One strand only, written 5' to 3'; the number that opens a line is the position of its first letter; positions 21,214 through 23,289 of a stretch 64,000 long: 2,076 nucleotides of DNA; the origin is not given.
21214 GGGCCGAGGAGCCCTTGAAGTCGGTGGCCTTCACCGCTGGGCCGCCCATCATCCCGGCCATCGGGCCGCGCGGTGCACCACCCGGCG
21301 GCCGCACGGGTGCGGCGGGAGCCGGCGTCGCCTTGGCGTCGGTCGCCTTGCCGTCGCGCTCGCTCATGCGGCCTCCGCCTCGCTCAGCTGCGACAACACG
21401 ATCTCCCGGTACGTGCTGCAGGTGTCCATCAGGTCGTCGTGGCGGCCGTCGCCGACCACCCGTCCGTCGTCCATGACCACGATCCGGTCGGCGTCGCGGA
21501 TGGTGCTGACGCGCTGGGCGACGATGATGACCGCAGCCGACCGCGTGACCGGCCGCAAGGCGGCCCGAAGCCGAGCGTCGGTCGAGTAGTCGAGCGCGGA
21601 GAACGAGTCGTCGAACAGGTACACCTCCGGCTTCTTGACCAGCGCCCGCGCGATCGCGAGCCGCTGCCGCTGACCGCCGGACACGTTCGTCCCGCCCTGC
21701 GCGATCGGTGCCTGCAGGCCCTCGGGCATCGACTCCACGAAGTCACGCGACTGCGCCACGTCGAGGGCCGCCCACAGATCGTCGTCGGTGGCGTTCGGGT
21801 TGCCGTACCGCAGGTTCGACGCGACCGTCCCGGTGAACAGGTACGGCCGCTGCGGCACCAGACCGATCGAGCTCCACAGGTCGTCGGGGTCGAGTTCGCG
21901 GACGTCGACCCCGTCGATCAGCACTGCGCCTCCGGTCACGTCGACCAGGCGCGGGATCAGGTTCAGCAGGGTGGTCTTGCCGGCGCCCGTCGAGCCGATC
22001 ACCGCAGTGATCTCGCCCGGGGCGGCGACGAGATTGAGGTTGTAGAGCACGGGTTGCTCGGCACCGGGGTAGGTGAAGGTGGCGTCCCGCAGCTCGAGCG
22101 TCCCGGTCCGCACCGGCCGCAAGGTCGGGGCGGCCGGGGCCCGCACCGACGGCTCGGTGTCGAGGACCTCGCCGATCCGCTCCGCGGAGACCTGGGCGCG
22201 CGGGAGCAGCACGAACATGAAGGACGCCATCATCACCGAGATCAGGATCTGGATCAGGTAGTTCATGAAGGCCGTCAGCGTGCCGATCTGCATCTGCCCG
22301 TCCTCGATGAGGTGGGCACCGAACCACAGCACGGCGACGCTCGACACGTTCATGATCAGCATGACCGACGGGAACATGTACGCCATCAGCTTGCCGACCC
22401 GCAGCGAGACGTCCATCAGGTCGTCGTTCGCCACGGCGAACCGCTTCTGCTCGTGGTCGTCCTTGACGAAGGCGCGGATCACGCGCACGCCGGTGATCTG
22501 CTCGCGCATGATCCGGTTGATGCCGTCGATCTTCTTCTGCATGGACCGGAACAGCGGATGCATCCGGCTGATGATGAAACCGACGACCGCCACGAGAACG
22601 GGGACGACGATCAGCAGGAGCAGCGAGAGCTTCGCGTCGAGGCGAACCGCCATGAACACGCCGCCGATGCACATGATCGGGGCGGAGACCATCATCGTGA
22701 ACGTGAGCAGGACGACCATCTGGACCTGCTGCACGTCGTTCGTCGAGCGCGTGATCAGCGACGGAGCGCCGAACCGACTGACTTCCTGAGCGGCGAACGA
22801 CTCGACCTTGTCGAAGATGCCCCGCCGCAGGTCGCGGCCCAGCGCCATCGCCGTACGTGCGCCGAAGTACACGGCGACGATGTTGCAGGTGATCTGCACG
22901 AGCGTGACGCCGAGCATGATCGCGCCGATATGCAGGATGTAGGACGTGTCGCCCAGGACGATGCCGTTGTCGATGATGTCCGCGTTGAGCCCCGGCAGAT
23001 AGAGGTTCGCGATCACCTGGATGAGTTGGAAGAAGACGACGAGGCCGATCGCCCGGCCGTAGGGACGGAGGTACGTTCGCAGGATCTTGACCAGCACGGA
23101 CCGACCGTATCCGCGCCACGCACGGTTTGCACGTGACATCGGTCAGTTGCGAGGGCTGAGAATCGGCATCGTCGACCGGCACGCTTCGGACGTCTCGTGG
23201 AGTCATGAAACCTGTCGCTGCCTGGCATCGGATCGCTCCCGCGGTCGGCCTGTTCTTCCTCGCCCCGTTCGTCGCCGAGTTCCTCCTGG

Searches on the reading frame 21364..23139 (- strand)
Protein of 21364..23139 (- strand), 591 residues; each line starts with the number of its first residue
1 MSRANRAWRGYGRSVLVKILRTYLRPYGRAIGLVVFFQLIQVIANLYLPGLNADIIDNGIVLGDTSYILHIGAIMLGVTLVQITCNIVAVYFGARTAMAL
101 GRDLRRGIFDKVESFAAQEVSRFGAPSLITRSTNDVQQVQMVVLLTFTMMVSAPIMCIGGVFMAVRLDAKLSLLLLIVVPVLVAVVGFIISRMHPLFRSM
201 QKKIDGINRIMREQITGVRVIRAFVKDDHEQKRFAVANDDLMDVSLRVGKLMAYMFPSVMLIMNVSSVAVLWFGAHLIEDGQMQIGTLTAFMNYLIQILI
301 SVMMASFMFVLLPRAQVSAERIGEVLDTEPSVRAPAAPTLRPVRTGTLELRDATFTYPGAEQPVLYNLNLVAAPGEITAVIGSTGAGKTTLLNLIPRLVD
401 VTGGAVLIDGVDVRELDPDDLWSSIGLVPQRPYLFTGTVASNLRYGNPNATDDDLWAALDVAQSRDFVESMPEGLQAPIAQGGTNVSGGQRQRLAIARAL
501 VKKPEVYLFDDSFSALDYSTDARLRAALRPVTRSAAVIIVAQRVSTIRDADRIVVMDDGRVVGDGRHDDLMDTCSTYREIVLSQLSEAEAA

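Call 10: search_protein_families(library=pfam, proteins=[window:21364-23139:-], max_evalue=0.01)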
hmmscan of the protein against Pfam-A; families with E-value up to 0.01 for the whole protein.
window:21364-23139:- (591 aa): 5 families
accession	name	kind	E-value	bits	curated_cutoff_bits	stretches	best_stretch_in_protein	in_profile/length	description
PF00664.28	ABC_membrane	-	2.6e-45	155.7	28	1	32-299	2-271/274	ABC transporter transmembrane region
PF00005.33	ABC_tran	-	2.1e-25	90.4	25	1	366-513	2-136/137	ABC transporter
PF02463.25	SMC_N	-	1.1e-05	25.4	40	1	405-556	110-211/220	RecF/RecN/SMC N terminal domain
PF06414.18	Zeta_toxin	-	0.00087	19.2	22.3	1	380-419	21-60/199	Zeta toxin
PF13191.12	AAA_16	-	0.0035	18.3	32.6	0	376-539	25-166/167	AAA ATPase domain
